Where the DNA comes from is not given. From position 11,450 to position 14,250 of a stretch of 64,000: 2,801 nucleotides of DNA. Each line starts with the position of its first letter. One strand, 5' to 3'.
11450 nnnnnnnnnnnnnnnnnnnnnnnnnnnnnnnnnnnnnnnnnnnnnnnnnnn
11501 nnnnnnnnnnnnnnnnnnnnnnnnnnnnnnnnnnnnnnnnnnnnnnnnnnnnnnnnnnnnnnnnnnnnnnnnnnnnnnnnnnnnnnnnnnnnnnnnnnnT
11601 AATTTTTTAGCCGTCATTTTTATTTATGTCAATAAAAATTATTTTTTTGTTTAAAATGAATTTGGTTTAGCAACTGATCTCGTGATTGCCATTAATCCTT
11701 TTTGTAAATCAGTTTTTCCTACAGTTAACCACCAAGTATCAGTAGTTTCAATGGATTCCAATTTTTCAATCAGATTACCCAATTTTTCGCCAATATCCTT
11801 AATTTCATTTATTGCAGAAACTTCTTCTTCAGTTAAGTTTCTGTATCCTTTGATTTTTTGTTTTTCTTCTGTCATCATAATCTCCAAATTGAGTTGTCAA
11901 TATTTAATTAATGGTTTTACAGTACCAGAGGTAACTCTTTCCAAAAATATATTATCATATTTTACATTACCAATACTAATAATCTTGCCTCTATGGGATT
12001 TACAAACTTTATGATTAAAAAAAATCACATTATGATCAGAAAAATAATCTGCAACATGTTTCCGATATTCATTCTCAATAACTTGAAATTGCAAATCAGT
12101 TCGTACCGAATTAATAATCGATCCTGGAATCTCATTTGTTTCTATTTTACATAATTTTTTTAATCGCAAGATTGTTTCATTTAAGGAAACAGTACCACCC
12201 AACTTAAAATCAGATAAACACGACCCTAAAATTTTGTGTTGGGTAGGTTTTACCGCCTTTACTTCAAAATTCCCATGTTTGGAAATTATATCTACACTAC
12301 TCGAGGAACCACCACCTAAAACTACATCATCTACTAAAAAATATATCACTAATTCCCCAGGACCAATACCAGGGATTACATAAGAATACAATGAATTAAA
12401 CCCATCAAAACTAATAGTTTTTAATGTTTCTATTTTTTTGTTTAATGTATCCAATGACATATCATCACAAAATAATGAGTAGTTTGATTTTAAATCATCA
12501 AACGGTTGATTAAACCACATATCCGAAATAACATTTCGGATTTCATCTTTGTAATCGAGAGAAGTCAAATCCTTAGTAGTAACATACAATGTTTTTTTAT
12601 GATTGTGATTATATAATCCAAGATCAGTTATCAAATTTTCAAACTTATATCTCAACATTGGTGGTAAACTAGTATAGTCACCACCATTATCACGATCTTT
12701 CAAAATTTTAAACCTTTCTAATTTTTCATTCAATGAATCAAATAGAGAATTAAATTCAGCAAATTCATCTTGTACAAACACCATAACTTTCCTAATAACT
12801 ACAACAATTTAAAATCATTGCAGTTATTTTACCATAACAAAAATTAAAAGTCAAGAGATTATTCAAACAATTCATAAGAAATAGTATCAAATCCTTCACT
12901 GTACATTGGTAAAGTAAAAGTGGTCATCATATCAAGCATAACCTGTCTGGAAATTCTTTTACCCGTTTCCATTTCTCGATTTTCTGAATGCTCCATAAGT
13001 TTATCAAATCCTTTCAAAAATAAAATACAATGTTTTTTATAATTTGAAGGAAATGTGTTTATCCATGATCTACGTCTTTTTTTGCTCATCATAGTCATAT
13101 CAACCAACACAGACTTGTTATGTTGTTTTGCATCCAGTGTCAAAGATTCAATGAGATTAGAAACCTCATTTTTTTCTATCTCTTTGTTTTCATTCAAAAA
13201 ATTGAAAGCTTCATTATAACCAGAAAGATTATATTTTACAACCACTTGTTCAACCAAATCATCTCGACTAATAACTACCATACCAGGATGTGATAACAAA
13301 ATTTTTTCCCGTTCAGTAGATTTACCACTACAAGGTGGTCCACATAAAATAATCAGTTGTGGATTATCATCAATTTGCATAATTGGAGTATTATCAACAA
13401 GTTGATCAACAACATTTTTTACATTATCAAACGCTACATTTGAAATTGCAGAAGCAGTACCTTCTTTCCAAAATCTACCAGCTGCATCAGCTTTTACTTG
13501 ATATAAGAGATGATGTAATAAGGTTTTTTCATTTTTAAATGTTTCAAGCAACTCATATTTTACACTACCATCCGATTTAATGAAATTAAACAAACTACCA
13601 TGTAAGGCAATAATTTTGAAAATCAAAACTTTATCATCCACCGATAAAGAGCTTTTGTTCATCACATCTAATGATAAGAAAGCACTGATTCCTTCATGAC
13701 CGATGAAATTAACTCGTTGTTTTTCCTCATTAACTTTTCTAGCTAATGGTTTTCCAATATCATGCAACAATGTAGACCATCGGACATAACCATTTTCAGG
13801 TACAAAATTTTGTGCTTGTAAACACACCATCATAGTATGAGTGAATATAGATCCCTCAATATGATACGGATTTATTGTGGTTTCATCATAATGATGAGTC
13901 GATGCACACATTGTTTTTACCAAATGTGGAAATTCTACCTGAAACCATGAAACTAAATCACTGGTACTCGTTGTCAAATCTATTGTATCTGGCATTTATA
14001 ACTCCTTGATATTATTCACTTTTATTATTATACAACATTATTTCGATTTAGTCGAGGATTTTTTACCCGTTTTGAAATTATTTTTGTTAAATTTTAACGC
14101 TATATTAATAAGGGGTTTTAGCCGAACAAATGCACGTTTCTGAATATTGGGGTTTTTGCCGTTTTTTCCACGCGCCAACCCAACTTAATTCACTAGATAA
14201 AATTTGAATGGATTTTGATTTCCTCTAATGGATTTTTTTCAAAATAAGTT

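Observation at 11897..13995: RNA-repair style toolkit: HD-kinase fusion, nuclease-like neighbour and three ligase-like genes elsewhere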

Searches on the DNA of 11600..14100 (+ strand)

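Call 7: search_dna_similar(query=window:11600-14100:+, collection=phages, mode=near, max_rows=15)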
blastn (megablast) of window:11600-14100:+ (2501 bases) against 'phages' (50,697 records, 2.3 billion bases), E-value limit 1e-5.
No match.

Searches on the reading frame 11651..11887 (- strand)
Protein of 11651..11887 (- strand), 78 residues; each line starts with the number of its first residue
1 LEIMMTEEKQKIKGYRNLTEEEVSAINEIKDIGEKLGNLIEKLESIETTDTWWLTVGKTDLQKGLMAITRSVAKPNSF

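Call 4: search_protein_families(library=pfam, proteins=[window:11651-11887:-], max_evalue=0.1)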
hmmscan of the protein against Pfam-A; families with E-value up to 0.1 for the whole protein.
window:11651-11887:- (78 aa): 1 family
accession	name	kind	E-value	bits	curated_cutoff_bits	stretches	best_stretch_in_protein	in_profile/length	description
PF24729.2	Acb2_Tad1_hairpin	-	4.9e-13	49.5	27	1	14-74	1-58/58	Acb2/Tad1, hairpin domain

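Call 5: search_protein_families(library=phrogs, proteins=[window:11651-11887:-], max_evalue=0.01)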
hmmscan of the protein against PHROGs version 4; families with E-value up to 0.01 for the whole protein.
window:11651-11887:- (78 aa): 2 families
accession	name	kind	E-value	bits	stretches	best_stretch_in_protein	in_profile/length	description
phrog_717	-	unknown function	1.6e-17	64.9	1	4-77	198-286/289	-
phrog_29522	-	unknown function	3.2e-07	31.3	1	9-43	5-39/42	-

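Call 9: search_protein_families(library=ncbifam, proteins=[window:11651-11887:-], max_evalue=0.01)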
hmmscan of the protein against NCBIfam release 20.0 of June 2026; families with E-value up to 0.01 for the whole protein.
window:11651-11887:- (78 aa): 0 families

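Call 89: search_solved_structures(query=window:11651-11887:-, max_evalue=1, show_alignments=2)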
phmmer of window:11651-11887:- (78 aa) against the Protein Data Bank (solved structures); distinct sequences matched with E-value up to 1: 4.
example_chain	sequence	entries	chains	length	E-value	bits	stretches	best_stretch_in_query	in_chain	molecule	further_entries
8h2j_A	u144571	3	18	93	3e-14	55.8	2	51-78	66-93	p26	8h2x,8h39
8ixz_A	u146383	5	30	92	4.9e-14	55.2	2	51-78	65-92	p26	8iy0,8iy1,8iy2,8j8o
7uq2_A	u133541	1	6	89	0.00068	23.1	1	11-43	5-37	Vs.4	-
9y6s_4K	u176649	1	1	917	0.99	13.1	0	6-48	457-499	IJAP1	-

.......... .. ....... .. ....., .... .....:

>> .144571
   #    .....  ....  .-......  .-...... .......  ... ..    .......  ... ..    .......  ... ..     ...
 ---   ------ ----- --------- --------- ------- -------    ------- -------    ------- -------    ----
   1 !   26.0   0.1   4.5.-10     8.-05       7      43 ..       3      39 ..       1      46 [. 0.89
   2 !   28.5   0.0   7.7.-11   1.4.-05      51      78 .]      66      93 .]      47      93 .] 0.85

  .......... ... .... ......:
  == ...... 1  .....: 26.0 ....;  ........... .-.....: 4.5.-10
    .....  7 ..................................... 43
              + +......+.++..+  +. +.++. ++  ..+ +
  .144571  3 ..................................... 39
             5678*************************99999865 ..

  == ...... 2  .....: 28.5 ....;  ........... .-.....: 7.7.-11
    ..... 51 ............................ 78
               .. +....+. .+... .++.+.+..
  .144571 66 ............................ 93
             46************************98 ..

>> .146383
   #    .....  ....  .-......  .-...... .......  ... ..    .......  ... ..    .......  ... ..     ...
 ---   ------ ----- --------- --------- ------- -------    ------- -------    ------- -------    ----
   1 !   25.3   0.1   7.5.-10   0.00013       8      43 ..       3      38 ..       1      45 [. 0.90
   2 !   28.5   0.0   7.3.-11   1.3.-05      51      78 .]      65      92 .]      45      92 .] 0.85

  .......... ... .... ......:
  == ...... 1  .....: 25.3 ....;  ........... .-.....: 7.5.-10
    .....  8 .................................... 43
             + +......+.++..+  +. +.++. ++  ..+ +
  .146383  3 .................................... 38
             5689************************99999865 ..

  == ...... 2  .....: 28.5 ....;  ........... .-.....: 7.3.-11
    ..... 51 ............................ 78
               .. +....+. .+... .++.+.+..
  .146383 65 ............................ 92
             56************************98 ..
